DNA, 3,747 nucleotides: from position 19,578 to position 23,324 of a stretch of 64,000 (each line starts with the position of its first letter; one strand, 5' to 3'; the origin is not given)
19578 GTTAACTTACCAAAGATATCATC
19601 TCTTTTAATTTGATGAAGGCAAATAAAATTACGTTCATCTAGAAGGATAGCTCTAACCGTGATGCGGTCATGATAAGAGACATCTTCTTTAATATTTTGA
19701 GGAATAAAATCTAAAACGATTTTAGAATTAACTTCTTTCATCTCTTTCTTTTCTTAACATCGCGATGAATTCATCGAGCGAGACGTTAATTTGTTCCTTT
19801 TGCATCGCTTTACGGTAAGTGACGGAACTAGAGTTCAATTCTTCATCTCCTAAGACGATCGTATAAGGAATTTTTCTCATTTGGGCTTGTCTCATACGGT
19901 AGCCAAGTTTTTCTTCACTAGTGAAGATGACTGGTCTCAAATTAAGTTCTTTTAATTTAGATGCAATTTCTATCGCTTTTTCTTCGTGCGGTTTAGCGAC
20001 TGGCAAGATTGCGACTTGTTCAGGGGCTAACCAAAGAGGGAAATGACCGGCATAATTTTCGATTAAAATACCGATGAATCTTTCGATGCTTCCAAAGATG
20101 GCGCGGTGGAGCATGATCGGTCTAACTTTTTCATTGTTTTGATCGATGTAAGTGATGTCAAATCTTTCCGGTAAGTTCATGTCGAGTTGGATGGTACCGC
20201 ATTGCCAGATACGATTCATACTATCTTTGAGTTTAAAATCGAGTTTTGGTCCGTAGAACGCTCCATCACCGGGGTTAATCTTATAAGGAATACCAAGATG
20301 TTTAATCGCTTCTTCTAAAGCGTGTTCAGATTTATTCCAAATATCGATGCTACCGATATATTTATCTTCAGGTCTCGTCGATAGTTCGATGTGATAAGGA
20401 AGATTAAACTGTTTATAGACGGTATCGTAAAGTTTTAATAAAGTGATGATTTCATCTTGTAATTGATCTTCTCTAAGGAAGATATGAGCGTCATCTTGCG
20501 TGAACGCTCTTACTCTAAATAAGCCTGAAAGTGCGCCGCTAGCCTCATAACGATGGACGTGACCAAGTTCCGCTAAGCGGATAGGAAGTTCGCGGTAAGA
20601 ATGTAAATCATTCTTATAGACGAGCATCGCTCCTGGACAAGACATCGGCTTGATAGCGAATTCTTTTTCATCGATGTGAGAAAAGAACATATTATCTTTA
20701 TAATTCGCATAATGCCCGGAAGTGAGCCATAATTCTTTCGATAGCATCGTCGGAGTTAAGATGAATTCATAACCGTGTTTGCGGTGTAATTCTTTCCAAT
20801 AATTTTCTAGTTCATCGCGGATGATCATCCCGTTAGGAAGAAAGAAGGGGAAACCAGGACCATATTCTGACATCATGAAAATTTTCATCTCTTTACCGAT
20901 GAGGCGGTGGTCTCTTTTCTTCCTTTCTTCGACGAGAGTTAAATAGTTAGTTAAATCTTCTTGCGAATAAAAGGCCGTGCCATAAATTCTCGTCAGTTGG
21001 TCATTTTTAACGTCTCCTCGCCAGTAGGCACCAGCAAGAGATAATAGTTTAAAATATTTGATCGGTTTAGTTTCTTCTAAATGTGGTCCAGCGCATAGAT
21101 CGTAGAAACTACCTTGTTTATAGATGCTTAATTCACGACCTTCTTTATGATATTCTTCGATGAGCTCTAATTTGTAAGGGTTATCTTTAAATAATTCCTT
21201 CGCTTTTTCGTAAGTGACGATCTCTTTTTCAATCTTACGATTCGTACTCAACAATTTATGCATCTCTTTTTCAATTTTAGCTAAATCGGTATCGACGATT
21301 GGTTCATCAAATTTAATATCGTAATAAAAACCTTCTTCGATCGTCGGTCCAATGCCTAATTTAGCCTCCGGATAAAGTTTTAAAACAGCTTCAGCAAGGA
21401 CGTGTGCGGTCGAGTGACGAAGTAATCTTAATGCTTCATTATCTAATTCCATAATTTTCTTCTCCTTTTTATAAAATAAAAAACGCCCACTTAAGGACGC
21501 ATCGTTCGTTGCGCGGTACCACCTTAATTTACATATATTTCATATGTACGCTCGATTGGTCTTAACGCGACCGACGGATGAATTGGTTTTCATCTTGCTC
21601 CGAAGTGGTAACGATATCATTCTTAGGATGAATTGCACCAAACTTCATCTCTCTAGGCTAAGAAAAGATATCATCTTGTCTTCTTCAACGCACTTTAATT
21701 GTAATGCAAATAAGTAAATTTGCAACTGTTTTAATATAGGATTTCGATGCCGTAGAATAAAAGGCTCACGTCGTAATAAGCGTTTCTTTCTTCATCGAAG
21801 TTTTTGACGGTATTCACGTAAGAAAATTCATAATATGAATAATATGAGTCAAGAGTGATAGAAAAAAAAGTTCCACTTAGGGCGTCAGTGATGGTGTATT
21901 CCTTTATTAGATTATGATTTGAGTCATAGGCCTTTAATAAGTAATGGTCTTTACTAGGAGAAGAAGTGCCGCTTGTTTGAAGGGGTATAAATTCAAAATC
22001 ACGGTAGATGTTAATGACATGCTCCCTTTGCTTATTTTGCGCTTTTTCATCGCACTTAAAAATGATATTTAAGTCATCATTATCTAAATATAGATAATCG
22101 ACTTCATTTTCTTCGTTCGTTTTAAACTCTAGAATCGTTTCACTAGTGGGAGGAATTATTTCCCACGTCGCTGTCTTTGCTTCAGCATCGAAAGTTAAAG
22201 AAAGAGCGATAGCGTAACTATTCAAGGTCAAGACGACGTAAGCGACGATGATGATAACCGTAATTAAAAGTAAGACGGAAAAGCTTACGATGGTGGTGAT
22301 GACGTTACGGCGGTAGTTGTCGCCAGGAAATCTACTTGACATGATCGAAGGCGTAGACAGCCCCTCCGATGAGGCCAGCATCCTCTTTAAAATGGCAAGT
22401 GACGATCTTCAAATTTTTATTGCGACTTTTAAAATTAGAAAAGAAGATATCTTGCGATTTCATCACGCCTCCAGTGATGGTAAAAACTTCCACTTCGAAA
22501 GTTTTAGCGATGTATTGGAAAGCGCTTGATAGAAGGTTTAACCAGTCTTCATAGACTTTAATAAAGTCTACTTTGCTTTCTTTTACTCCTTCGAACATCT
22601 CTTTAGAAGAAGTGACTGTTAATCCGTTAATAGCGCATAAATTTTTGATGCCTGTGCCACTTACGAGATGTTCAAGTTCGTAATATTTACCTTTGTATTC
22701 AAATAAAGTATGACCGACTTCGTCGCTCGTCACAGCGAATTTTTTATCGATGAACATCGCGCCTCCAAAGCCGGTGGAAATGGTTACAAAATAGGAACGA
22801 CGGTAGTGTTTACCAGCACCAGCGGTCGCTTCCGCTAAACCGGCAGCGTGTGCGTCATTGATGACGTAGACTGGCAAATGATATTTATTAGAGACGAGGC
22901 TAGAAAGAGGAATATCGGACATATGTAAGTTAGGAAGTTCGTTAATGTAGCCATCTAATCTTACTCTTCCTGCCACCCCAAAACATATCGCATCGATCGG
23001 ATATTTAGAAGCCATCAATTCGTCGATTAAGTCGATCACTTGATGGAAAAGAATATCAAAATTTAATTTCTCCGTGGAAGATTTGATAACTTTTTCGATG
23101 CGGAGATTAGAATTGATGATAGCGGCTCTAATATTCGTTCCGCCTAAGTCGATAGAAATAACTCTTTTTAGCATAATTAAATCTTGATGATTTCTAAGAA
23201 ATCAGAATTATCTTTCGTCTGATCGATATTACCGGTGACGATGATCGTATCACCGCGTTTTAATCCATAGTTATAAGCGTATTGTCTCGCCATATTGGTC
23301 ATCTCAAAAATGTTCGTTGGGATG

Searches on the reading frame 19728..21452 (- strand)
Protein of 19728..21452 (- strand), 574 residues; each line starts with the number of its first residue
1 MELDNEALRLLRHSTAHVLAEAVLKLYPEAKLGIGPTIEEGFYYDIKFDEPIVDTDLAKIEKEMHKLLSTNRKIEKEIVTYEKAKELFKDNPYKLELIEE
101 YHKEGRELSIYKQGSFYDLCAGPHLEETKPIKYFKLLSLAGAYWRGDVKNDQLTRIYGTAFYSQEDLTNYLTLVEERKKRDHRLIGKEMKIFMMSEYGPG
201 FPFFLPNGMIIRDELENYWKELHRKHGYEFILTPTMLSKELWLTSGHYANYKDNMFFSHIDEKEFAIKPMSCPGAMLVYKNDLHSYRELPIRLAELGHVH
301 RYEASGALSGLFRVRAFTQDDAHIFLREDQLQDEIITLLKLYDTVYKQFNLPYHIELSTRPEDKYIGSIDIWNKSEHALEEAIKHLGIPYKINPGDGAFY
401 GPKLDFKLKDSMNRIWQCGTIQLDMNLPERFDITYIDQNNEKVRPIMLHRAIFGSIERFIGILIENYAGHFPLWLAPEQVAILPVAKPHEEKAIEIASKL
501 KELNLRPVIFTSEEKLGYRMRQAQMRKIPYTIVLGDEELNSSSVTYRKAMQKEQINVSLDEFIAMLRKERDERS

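Call 64: find_related_loci(query=window:19728-21452:-, collection=genome_contigs, flank=1000)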
Query window:19728-21452:- (574 aa) in genome_contigs; peptide patterns used: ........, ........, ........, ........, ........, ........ (x = any residue, [..] = any of these).
439 stretches matched a pattern; 400 encode a relative of the query (tblastn E <= 1e-3); the best 80 are kept; 80 distinct loci.
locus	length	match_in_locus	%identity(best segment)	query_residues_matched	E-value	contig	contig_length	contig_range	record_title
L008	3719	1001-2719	97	1-573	0e+0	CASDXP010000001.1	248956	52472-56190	uncultured bacterium isolate B36_L2_396396_idba_bin.152 genome assembly, contig: B36_L2_396396_idba_bin.152.fa_scaffold_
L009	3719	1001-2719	96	1-573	0e+0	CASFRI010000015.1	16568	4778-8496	uncultured bacterium isolate SI.B22.metabat-bins.159 genome assembly, contig: SI.B22.metabat-bins.159.fa_k141_110613, wh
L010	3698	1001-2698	63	6-573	0e+0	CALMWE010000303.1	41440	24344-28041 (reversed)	MAG TPA_asm: uncultured Bacillales bacterium isolate SRR8859111_bin.165_CONCOCT_v1.1_MAG genome assembly, contig: ERZ164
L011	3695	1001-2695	61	4-569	0e+0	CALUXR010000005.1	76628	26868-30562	MAG: uncultured Acholeplasmatales bacterium isolate BRZ_KG__bin78 genome assembly, contig: BRZ_KG__NODE_410_length_76628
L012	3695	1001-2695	60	4-569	0e+0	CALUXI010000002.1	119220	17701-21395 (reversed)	MAG: uncultured Acholeplasmatales bacterium isolate BRZ_RG__bin43 genome assembly, contig: BRZ_RG__NODE_74_length_119220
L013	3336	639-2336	60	6-569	0e+0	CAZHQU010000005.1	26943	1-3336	MAG TPA_asm: uncultured Coprobacillus sp. isolate SRP315200_co1_679 genome assembly, contig: NODE_2836_length_26943_cov_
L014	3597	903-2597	59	4-569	0e+0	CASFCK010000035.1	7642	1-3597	uncultured bacterium isolate O27_L1_392392_idba_bin.82 genome assembly, contig: O27_L1_392392_idba_bin.82.fa_scaffold_78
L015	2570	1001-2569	65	6-530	0e+0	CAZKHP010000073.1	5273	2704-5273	MAG TPA_asm: uncultured Staphylococcaceae bacterium isolate SRP089250_co1_178 genome assembly, contig: NODE_30767_length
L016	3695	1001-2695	58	4-569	0e+0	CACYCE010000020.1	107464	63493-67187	MAG: uncultured Erysipelotrichaceae bacterium isolate RUG11814 genome assembly, contig: RUG11814_asm_20, whole genome sh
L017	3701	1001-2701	57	6-569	0e+0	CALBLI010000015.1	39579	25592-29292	MAG TPA_asm: uncultured Bacillales bacterium isolate SRR1747018_bin.144_CONCOCT_v1.1_MAG genome assembly, contig: ERZ808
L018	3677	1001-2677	58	4-562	0e+0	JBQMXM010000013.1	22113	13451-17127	MAG: Clostridium sp. isolate A1_bin.28 NODE_628_length_22113_cov_8.021126, whole genome shotgun sequence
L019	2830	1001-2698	51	7-573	0e+0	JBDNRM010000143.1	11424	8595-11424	MAG: Bacillus sp. (in: firmicutes) isolate WK069_bin.3 NODE_1109_length_11424_cov_23.788900, whole genome shotgun sequen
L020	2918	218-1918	52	5-571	0e+0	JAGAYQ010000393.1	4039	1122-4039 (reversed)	MAG: Pyramidobacter sp. isolate RGIG8893 Water_deer_Omasum.Co__c544623, whole genome shotgun sequence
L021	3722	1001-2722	49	4-573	0e+0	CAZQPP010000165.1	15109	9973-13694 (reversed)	MAG TPA_asm: uncultured Myxococcales bacterium isolate SRP077602_co2_114 genome assembly, contig: NODE_5942_length_15109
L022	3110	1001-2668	52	4-563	0e+0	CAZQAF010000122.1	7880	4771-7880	MAG TPA_asm: uncultured Desulfobacteraceae bacterium isolate binchicken_co224_214 genome assembly, contig: NODE_10160_le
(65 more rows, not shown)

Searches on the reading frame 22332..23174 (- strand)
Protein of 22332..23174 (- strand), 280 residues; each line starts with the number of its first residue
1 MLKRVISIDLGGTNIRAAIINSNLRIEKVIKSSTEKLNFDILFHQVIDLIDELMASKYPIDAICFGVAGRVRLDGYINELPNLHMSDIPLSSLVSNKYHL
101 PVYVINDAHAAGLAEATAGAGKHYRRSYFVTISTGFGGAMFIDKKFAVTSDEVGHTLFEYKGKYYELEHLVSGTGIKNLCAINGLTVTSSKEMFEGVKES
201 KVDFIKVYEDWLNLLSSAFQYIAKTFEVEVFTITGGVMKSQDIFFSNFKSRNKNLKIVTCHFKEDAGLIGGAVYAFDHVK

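Call 24: search_protein_families(library=pfam, proteins=[window:22332-23174:-], max_evalue=0.00001)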
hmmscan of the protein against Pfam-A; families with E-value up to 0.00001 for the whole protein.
window:22332-23174:- (280 aa): 1 family
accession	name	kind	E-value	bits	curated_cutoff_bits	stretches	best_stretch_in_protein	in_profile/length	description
PF00480.26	ROK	-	9.5e-34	117.7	22.9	1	6-273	2-289/294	ROK family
